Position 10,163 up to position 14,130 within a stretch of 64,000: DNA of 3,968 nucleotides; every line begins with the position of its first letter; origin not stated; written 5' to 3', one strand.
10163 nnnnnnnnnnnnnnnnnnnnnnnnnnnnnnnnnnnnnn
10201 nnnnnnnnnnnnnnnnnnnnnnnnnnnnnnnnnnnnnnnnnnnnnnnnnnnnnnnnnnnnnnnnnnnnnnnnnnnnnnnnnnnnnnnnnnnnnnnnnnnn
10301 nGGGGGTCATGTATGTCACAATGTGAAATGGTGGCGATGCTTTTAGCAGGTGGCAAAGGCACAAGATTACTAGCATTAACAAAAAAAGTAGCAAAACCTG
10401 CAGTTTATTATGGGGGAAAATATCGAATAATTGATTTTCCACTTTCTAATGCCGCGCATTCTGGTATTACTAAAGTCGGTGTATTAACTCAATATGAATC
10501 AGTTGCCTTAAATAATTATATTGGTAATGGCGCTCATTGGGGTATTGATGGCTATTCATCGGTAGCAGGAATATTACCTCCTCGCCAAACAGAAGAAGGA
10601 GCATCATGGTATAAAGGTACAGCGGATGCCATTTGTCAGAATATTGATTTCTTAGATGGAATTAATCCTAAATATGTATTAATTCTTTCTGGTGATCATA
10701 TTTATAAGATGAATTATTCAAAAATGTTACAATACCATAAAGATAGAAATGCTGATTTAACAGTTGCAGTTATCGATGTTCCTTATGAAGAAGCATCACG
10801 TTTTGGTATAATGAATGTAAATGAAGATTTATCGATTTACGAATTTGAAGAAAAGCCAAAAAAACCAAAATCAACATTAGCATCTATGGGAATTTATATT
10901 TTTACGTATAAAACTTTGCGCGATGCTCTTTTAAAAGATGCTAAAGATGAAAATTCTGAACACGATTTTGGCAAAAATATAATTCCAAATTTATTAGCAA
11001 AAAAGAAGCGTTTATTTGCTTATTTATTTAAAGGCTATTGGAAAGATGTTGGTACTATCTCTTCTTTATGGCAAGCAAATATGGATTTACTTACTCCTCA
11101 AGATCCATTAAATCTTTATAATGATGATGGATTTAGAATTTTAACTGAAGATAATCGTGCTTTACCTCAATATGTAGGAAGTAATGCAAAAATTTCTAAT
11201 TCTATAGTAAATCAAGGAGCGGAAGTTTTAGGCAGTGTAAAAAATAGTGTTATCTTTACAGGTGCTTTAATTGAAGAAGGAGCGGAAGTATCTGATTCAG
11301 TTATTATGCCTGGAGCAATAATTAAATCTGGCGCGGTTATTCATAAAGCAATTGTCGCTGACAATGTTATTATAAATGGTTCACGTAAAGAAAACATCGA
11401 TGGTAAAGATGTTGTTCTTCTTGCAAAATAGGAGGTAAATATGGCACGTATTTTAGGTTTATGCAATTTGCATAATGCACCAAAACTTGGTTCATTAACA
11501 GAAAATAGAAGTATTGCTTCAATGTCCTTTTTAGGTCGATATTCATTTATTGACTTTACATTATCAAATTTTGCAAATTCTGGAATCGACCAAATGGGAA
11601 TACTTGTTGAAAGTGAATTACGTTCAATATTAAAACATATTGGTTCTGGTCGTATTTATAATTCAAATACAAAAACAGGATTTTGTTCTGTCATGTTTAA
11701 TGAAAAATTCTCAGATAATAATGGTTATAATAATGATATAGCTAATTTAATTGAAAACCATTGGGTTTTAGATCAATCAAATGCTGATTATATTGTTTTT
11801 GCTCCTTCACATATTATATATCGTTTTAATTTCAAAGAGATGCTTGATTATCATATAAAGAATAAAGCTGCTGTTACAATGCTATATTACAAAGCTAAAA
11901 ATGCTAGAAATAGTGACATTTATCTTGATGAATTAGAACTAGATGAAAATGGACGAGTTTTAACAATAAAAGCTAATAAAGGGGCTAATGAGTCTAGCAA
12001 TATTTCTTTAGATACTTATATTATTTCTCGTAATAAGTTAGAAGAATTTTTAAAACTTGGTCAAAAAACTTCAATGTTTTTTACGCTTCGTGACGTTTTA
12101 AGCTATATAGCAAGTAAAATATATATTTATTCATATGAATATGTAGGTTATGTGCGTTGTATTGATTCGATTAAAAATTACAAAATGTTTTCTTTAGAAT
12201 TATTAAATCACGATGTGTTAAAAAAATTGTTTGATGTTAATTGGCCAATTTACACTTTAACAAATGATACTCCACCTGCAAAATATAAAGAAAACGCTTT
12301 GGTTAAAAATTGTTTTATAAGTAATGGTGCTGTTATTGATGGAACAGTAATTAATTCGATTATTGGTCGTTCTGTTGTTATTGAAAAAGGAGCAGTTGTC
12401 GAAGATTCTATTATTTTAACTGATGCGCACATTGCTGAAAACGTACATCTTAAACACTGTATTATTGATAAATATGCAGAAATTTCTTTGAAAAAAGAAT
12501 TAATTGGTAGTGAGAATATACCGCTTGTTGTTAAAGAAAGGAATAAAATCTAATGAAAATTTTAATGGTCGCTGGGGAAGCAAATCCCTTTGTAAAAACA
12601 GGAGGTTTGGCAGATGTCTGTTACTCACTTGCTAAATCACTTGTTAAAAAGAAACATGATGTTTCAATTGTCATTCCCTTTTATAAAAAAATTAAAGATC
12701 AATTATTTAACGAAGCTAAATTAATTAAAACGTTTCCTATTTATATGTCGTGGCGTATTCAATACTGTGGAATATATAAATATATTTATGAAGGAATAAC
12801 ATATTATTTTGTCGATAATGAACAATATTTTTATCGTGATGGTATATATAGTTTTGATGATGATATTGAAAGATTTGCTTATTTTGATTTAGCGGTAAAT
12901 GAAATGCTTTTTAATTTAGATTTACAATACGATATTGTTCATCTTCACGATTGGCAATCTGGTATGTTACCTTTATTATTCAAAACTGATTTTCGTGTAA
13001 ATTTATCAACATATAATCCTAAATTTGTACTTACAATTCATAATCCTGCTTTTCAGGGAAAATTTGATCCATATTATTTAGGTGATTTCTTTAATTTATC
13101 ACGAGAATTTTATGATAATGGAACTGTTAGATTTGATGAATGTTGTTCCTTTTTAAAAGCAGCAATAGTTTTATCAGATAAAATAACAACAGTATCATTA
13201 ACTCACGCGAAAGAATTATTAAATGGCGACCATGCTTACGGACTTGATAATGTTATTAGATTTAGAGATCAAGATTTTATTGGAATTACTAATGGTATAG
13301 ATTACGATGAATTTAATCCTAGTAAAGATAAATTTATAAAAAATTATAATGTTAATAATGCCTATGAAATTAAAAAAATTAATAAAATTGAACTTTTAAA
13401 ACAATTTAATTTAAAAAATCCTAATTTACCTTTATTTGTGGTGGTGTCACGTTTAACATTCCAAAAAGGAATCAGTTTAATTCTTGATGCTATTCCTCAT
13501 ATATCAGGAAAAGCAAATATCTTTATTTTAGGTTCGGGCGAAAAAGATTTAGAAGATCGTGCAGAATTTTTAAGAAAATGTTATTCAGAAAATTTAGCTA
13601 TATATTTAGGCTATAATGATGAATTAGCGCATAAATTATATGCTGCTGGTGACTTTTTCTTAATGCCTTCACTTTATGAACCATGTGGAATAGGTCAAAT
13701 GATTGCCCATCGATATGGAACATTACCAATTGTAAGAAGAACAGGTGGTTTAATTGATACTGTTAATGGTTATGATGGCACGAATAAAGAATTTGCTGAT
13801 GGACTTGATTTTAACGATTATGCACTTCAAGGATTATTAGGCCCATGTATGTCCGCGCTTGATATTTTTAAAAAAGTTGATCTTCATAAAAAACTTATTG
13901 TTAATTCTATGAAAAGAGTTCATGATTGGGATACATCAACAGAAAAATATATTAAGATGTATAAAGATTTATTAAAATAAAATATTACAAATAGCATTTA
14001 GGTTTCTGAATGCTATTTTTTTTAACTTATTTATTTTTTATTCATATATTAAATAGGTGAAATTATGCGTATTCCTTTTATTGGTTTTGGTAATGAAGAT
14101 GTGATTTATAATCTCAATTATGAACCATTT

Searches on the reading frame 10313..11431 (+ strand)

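Call 47: search_protein_families(library=pfam, proteins=[window:10313-11431:+], max_evalue=0.00001)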
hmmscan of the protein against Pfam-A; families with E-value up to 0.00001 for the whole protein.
window:10313-11431:+ (372 aa): 3 families
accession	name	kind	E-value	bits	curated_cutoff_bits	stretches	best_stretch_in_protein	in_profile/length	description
PF00483.29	NTP_transferase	-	4.9e-69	233.1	21.2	1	8-260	2-243/245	Nucleotidyl transferase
PF24894.1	Hexapep_GlmU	-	5.8e-12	46.1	23.3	1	289-355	11-78/104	GlmU-like, C-terminal hexapeptide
PF25084.1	LbH_EIF2B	-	1.4e-06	28.7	54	1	288-355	30-100/105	EIF2B subunit epsilon LbH domain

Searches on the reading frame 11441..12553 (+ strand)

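Call 47: search_protein_families(library=pfam, proteins=[window:11441-12553:+], max_evalue=0.00001)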
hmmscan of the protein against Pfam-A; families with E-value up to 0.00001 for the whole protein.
window:11441-12553:+ (370 aa): 4 families
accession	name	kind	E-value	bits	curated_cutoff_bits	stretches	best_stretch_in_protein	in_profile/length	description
PF24894.1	Hexapep_GlmU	-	3.3e-13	50.1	23.3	1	283-351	11-80/104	GlmU-like, C-terminal hexapeptide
PF00483.29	NTP_transferase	-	2.1e-10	41.1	21.2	1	15-155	12-143/245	Nucleotidyl transferase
PF25084.1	LbH_EIF2B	-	2.1e-08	34.5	54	1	286-349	17-82/105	EIF2B subunit epsilon LbH domain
PF25247.1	LbH_GLGC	-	6.7e-07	29.7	27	0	278-326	4-52/135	GLGC left-handed parallel beta-helix domain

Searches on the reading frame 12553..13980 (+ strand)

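Call 47: search_protein_families(library=pfam, proteins=[window:12553-13980:+], max_evalue=0.00001)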
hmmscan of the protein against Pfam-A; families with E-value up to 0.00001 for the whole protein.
window:12553-13980:+ (475 aa): 4 families
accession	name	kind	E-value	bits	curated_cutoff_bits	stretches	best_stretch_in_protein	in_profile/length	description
PF08323.17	Glyco_transf_5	-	8.3e-71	238.9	22.7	1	2-236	1-238/239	Starch synthase catalytic domain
PF00534.26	Glycos_transf_1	-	1.2e-12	48.2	26.4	1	280-407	3-134/172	Glycosyl transferases group 1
PF13692.12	Glyco_trans_1_4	-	2.2e-11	44.6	27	1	294-407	3-119/142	Glycosyl transferases group 1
PF13439.12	Glyco_transf_4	-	1e-08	35.8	28.5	1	17-183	2-119/170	Glycosyltransferase Family 4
